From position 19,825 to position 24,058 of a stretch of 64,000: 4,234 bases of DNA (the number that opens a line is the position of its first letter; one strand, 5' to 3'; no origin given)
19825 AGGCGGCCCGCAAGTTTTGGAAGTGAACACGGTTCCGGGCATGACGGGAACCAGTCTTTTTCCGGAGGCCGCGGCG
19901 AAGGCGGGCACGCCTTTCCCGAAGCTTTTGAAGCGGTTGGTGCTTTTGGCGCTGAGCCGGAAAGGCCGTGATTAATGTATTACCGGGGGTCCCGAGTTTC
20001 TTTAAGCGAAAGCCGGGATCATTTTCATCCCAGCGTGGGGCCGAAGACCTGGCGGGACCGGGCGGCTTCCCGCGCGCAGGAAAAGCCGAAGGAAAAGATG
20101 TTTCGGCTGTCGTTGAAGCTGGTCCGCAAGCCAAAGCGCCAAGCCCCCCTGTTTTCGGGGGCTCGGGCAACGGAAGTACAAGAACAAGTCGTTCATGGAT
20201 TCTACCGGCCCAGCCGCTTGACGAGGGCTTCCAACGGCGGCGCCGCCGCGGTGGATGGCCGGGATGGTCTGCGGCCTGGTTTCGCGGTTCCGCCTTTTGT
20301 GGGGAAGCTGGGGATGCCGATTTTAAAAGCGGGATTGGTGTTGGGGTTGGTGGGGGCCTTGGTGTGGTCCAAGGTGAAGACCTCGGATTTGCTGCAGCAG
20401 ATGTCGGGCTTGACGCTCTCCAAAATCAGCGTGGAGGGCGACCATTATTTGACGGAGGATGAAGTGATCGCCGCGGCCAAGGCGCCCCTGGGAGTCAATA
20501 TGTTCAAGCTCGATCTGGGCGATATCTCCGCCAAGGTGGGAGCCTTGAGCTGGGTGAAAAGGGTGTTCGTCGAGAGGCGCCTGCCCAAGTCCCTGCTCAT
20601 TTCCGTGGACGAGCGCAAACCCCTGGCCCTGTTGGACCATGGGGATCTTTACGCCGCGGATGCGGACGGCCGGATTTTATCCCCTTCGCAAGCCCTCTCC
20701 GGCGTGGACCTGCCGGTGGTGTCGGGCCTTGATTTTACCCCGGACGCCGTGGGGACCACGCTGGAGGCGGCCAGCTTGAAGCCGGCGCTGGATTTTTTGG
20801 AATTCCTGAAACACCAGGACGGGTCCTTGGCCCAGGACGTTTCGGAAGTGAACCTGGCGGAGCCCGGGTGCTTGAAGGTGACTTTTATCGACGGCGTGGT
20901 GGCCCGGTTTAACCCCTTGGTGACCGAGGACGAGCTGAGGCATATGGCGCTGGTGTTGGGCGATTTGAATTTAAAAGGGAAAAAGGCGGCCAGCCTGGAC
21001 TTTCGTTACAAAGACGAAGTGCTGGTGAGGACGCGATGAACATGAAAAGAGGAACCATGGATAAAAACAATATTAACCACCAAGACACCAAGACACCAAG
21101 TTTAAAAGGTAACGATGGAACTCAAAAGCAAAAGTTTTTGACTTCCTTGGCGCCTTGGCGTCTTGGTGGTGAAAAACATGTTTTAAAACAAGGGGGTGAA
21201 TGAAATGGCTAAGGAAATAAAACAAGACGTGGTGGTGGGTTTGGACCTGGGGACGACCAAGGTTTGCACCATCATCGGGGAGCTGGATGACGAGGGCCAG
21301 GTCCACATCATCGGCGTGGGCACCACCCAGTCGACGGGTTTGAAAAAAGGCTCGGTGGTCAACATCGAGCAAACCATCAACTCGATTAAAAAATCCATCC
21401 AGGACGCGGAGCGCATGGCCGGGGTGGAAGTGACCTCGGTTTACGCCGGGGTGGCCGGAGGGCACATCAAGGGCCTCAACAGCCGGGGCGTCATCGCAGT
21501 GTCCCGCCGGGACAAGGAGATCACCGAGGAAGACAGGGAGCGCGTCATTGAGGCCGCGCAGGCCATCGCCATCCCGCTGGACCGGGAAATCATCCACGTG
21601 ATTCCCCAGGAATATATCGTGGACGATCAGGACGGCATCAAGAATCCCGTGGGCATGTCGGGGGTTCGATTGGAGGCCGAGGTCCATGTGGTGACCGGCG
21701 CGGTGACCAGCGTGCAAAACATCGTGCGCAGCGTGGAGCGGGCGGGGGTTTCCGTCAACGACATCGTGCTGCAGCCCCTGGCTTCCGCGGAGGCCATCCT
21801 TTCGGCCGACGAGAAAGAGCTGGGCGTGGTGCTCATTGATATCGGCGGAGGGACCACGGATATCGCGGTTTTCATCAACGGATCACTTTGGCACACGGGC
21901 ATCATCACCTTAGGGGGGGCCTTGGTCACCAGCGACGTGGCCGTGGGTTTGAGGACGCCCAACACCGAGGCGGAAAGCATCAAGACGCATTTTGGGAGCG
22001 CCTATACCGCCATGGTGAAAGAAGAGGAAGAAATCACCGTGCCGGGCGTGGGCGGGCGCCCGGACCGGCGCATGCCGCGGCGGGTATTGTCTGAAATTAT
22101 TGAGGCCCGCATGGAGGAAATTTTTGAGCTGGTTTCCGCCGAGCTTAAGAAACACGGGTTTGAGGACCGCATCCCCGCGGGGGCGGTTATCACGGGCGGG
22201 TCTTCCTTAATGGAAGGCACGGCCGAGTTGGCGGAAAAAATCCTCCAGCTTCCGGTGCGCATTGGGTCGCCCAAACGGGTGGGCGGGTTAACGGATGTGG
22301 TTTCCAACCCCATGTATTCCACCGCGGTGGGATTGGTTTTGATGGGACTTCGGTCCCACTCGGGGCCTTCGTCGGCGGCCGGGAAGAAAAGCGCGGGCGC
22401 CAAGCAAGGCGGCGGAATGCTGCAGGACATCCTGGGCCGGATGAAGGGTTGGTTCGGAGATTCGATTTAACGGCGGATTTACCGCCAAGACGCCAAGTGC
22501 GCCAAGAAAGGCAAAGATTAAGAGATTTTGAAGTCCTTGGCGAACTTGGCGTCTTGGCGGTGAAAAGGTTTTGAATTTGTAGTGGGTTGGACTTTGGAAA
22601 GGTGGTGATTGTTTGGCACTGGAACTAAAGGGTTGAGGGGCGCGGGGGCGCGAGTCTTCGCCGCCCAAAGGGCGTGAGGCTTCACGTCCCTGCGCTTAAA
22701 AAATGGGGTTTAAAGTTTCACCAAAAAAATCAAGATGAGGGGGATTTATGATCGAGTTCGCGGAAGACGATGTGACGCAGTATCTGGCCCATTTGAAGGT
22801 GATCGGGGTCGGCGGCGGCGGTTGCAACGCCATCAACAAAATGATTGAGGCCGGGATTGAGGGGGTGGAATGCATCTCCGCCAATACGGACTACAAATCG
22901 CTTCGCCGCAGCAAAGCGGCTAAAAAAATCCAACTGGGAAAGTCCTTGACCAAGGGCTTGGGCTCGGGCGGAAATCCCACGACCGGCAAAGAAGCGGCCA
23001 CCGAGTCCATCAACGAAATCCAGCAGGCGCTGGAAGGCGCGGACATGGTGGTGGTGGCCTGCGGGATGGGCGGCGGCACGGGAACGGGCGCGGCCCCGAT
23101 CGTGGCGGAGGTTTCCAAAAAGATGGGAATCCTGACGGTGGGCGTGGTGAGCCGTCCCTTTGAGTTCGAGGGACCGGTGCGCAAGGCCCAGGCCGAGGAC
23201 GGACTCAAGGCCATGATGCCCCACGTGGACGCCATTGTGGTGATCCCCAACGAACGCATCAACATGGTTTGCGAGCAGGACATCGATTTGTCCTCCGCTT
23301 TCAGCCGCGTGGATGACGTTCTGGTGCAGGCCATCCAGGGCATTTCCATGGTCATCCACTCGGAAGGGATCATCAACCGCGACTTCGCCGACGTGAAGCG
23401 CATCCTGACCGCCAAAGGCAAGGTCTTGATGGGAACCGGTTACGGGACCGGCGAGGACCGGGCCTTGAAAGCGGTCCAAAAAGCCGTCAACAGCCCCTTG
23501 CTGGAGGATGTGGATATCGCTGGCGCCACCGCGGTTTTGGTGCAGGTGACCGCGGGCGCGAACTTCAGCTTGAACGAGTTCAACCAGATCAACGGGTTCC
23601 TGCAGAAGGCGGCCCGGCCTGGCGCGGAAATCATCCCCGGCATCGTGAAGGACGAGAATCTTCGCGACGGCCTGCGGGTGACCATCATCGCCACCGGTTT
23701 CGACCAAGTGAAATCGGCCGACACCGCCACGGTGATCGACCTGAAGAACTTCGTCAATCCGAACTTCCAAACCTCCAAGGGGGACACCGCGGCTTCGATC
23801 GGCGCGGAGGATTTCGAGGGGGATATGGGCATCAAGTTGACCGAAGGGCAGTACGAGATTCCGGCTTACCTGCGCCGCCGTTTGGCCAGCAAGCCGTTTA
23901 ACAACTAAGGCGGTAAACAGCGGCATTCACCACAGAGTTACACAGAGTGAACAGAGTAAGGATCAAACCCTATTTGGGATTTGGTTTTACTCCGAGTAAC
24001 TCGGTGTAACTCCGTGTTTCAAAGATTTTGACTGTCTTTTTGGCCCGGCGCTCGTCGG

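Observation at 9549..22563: Word-repeat hairpins (3x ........, loop, 3x inverted) fill nearly every non-overlapping gene junction in the dcw operon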

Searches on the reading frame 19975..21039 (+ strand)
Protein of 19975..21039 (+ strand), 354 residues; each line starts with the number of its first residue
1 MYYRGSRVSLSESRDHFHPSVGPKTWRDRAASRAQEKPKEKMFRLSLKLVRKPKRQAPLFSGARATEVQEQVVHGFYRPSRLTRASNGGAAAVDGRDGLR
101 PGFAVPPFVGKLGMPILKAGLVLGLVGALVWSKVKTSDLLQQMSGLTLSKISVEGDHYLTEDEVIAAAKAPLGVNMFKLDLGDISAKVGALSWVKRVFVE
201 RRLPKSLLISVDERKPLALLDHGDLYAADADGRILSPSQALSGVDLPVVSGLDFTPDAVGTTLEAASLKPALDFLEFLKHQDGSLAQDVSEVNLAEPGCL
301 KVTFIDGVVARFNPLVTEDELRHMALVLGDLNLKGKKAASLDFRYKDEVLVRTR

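Call 9: search_protein_families(library=pfam, proteins=[window:19975-21039:+])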
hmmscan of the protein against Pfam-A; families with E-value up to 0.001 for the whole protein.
window:19975-21039:+ (354 aa): 1 family
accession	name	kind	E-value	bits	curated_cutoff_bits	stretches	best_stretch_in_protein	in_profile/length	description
PF08478.15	POTRA_1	-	8.8e-15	55.2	23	1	147-214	2-69/69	POTRA domain, FtsQ-type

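Call 21: find_homologous_proteins(query=window:19975-21039:+, max_evalue=1e-10)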
Query window:19975-21039:+ (354 aa): 68 proteins with E <= 1e-10 among 8000 candidates.
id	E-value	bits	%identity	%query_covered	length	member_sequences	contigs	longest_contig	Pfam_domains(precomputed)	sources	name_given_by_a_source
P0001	3.8e-199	679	89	100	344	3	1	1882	PF08478.16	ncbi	-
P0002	2.3e-184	630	83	100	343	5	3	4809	PF08478.16,PF03799.21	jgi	jgi:cell division protein FtsQ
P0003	5.4e-161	554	76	100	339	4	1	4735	PF08478.16,PF03799.21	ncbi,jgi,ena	jgi:cell division protein FtsQ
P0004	1.2e-157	543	75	100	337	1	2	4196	PF08478.16,PF03799.21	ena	-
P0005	1.0e-155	536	74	100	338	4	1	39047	PF08478.16,PF03799.21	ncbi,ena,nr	ncbi:MAG TPA: FtsQ-type POTRA domain-containing protein [bacterium]|nr:FtsQ-type POTRA domain-contai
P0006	1.6e-143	496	69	100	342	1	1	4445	PF08478.16,PF03799.21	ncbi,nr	ncbi:MAG TPA: FtsQ-type POTRA domain-containing protein [bacterium]|nr:FtsQ-type POTRA domain-contai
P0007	2.3e-140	486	69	100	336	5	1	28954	PF08478.16,PF03799.21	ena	-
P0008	9.1e-134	464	65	100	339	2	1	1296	PF08478.16,PF03799.21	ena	-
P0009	8.3e-90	320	48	100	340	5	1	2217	PF08478.16,PF03799.21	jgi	jgi:cell division protein FtsQ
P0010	1.4e-89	319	50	100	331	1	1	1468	PF08478.16,PF03799.21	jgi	jgi:cell division protein FtsQ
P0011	3.0e-89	318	49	100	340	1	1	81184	PF08478.16,PF03799.21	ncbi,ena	-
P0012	1.9e-87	312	51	100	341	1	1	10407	PF08478.16,PF03799.21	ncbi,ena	-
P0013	2.0e-87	312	50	100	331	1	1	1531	PF08478.16,PF03799.21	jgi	jgi:cell division protein FtsQ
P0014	2.2e-87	312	49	100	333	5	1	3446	PF08478.16,PF03799.21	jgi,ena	-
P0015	3.0e-87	311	52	100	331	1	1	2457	PF08478.16,PF03799.21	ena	-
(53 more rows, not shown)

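Call 22: find_encoding_contigs(protein=P0005, flank=10000, max_places=2)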
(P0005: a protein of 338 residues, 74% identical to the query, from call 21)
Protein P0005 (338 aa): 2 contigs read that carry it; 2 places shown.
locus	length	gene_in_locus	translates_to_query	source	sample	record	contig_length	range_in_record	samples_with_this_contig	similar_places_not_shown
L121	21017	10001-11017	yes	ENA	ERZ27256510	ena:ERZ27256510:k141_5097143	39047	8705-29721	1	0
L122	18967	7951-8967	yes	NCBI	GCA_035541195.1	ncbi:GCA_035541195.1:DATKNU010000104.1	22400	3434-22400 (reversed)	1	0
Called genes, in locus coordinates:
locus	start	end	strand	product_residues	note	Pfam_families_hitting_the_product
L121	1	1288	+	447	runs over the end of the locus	PF01225:Mur_ligase (weak), PF08245:Mur_ligase_M, PF02875:Mur_ligase_C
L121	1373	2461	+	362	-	PF10555:MraY_sig1 (weak), PF00953:Glycos_transf_4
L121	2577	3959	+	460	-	PF21799:MurD-like_N, PF08245:Mur_ligase_M, PF02875:Mur_ligase_C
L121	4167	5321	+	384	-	PF01098:FTSW_RODA_SPOVE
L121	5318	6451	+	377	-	PF03033:Glyco_transf_28, PF13579:Glyco_trans_4_4 (weak), PF04101:Glyco_tran_28_C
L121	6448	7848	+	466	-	PF01225:Mur_ligase, PF08245:Mur_ligase_M, PF02875:Mur_ligase_C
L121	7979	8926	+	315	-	PF01565:FAD_binding_4, PF02873:MurB_C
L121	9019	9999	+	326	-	PF01820:Dala_Dala_lig_N, PF08443:RimK (faint), PF02222:ATP-grasp (weak), PF07478:Dala_Dala_lig_C, PF02655:ATP-grasp_3, PF13535:ATP-grasp_4 (faint)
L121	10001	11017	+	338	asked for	PF08478:POTRA_1, PF03799:FtsQ_DivIB_C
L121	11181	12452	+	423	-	PF14450:FtsA, PF02491:SHS2_FTSA, PF06723:MreB_Mbl, PF06277:EutA, PF14450:FtsA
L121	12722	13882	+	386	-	PF00091:Tubulin, PF12327:FtsZ_C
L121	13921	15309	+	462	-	PF01522:Polysacc_deac_1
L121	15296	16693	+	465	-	PF07833:Cu_amine_oxidN1 (faint), PF01520:Amidase_3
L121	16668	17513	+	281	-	PF02578:Cu-oxidase_4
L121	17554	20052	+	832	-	PF03797:Autotransporter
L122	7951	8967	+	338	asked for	PF08478:POTRA_1, PF03799:FtsQ_DivIB_C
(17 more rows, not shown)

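Call 23: find_encoding_contigs(protein=P0007, flank=10000, max_places=2)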
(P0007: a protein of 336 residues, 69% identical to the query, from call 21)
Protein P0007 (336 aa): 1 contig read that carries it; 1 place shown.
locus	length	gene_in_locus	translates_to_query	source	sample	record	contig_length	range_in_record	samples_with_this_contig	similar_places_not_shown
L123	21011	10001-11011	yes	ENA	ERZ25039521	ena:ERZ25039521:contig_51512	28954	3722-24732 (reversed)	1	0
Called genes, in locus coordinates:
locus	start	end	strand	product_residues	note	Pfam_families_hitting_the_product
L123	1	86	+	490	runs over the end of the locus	PF01225:Mur_ligase, PF08245:Mur_ligase_M, PF02875:Mur_ligase_C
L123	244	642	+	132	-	PF01225:Mur_ligase, PF08245:Mur_ligase_M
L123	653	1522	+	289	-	PF08245:Mur_ligase_M, PF02875:Mur_ligase_C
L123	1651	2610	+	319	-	PF10555:MraY_sig1 (weak), PF00953:Glycos_transf_4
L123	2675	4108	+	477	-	PF21799:MurD-like_N, PF08245:Mur_ligase_M, PF02875:Mur_ligase_C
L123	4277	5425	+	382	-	PF01098:FTSW_RODA_SPOVE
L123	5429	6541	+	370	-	PF03033:Glyco_transf_28, PF04101:Glyco_tran_28_C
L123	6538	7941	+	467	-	PF01225:Mur_ligase, PF08245:Mur_ligase_M, PF02875:Mur_ligase_C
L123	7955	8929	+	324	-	PF01565:FAD_binding_4, PF02873:MurB_C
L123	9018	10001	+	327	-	PF01820:Dala_Dala_lig_N, PF02655:ATP-grasp_3, PF08443:RimK (faint), PF02222:ATP-grasp, PF02786:CPSase_L_D2, PF07478:Dala_Dala_lig_C, PF13535:ATP-grasp_4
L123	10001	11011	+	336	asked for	PF08478:POTRA_1, PF03799:FtsQ_DivIB_C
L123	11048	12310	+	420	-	PF14450:FtsA, PF02491:SHS2_FTSA, PF06723:MreB_Mbl, PF06277:EutA, PF14450:FtsA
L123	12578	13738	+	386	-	PF00091:Tubulin, PF12327:FtsZ_C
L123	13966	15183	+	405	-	PF01522:Polysacc_deac_1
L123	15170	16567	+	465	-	PF07833:Cu_amine_oxidN1 (faint), PF01520:Amidase_3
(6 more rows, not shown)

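Call 37: find_encoding_contigs(protein=P0002, flank=10000, max_places=3)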
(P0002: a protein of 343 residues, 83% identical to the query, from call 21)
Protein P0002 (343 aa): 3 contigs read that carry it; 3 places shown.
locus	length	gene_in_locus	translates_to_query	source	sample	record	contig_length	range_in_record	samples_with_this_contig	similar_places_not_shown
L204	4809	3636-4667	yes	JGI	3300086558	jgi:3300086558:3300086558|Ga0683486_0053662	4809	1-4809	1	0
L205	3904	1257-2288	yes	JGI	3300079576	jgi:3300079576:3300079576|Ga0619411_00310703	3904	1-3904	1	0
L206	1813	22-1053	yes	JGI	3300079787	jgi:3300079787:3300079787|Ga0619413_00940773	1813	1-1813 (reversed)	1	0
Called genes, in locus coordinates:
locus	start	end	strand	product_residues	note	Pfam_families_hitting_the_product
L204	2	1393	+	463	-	?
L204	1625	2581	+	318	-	PF01565:FAD_binding_4, PF02873:MurB_C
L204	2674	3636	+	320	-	PF01820:Dala_Dala_lig_N, PF01071:GARS_A (weak), PF02655:ATP-grasp_3, PF02786:CPSase_L_D2 (weak), PF08443:RimK (weak), PF02222:ATP-grasp (weak), PF07478:Dala_Dala_lig_C, PF13535:ATP-grasp_4 (weak)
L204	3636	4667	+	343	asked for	PF08478:POTRA_1, PF03799:FtsQ_DivIB_C (weak)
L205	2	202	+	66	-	?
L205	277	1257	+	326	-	PF01820:Dala_Dala_lig_N, PF08443:RimK (weak), PF01071:GARS_A (weak), PF02222:ATP-grasp (weak), PF02655:ATP-grasp_3, PF02786:CPSase_L_D2 (weak), PF07478:Dala_Dala_lig_C, PF13535:ATP-grasp_4 (weak)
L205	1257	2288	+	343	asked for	PF08478:POTRA_1, PF03799:FtsQ_DivIB_C (weak)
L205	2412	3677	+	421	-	PF14450:FtsA, PF02491:SHS2_FTSA, PF06723:MreB_Mbl, PF06277:EutA, PF14450:FtsA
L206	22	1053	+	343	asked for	PF08478:POTRA_1, PF03799:FtsQ_DivIB_C (weak)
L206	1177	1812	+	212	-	?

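Call 38: find_encoding_contigs(protein=P0001, flank=10000, max_places=2)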
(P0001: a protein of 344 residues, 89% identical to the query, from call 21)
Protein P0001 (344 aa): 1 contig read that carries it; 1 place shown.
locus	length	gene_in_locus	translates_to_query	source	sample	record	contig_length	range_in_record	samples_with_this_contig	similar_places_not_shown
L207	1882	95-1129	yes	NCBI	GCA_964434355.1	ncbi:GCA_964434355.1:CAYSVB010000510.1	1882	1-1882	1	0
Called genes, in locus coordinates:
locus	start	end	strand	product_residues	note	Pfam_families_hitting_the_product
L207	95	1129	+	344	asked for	PF08478:POTRA_1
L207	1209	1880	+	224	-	?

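Call 39: find_encoding_contigs(protein=P0003, flank=10000, max_places=2)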
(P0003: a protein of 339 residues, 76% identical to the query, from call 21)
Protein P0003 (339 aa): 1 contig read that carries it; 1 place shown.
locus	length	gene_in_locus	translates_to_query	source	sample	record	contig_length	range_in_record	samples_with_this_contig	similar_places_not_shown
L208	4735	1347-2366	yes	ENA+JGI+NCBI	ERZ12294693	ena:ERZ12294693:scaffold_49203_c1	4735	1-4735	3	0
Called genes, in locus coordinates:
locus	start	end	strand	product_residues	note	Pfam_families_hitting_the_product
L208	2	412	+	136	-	PF02873:MurB_C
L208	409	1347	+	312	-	PF01820:Dala_Dala_lig_N, PF08443:RimK (faint), PF02222:ATP-grasp, PF02655:ATP-grasp_3 (weak), PF02786:CPSase_L_D2 (weak), PF07478:Dala_Dala_lig_C, PF13535:ATP-grasp_4 (weak)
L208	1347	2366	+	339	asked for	PF08478:POTRA_1, PF03799:FtsQ_DivIB_C (weak)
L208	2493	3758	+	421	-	PF11104:PilM_2 (faint), PF14450:FtsA, PF02491:SHS2_FTSA, PF06723:MreB_Mbl, PF06277:EutA, PF14450:FtsA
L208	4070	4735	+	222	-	?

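Call 40: find_encoding_contigs(protein=P0004, flank=10000, max_places=2)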
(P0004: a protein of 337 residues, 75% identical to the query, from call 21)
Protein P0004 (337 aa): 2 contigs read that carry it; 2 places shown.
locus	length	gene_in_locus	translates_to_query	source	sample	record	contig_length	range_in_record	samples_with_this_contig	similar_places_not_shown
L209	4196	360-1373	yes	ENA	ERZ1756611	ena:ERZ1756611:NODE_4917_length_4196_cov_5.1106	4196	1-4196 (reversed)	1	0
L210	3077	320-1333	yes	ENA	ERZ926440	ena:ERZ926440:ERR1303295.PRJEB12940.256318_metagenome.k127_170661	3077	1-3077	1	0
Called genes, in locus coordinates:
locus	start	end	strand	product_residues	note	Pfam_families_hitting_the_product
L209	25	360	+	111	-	PF07478:Dala_Dala_lig_C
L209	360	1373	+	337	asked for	PF08478:POTRA_1, PF03799:FtsQ_DivIB_C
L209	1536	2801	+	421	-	PF11104:PilM_2 (faint), PF14450:FtsA, PF02491:SHS2_FTSA, PF06723:MreB_Mbl, PF06277:EutA, PF14450:FtsA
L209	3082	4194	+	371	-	?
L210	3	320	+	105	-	?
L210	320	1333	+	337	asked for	PF08478:POTRA_1, PF03799:FtsQ_DivIB_C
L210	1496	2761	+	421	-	PF11104:PilM_2 (faint), PF14450:FtsA, PF02491:SHS2_FTSA, PF06723:MreB_Mbl, PF06277:EutA, PF14450:FtsA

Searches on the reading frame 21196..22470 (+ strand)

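Call 9: search_protein_families(library=pfam, proteins=[window:21196-22470:+])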
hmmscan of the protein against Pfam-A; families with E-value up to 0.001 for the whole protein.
window:21196-22470:+ (424 aa): 5 families
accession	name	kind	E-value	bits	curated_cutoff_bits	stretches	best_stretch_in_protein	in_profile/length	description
PF14450.12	FtsA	-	1.4e-48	164.9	31.8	2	212-379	1-127/127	Cell division protein FtsA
PF02491.25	SHS2_FTSA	-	1.6e-34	118.5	25.4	1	88-167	1-79/79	SHS2 domain inserted in FTSA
PF06723.19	MreB_Mbl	-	7.6e-11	41.9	27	1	176-357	112-304/327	MreB/Mbl protein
PF06277.17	EutA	-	1.7e-07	31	27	1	201-248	136-182/475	Ethanolamine utilisation protein EutA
PF11104.14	PilM_2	-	0.00016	21.2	27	0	42-265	24-236/340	Type IV pilus assembly protein PilM;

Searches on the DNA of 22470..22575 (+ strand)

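Call 46: search_dna_similar(query=window:22470-22575:+, collection=plasmids, mode=distant, max_evalue=0.01, max_rows=25)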
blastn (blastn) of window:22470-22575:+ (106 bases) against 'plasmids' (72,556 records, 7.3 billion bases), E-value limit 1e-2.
No match.

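Call 47: search_dna_similar(query=window:22470-22575:+, collection=phages, mode=distant, max_evalue=0.01, max_rows=25)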
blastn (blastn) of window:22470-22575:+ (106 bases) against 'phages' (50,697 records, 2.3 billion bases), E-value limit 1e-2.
No match.

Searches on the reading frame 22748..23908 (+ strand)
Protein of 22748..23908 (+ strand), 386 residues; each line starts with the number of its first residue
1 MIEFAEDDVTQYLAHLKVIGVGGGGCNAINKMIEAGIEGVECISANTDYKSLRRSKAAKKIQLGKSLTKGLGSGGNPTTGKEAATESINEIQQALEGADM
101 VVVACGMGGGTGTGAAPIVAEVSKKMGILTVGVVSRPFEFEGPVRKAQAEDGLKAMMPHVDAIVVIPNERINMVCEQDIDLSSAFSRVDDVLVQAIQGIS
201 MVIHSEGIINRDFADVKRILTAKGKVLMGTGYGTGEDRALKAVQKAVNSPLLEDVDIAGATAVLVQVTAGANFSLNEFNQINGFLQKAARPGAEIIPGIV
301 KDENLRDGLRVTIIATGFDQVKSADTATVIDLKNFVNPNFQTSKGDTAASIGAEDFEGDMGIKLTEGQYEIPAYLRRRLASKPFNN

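Call 9: search_protein_families(library=pfam, proteins=[window:22748-23908:+])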
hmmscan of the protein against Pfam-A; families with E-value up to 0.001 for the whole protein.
window:22748-23908:+ (386 aa): 2 families
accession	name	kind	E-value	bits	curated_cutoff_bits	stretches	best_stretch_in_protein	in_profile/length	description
PF00091.31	Tubulin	-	7.9e-48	163.7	33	1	16-175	2-189/190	Tubulin/FtsZ family, GTPase domain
PF12327.13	FtsZ_C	-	6.5e-27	94.1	27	1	224-319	1-95/95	FtsZ family, C-terminal domain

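Call 10: find_encoding_contigs(protein=window:22748-23908:+, flank=10000, max_places=6)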
Protein window:22748-23908:+ (386 aa): no gene with exactly this product is on record in the collection.
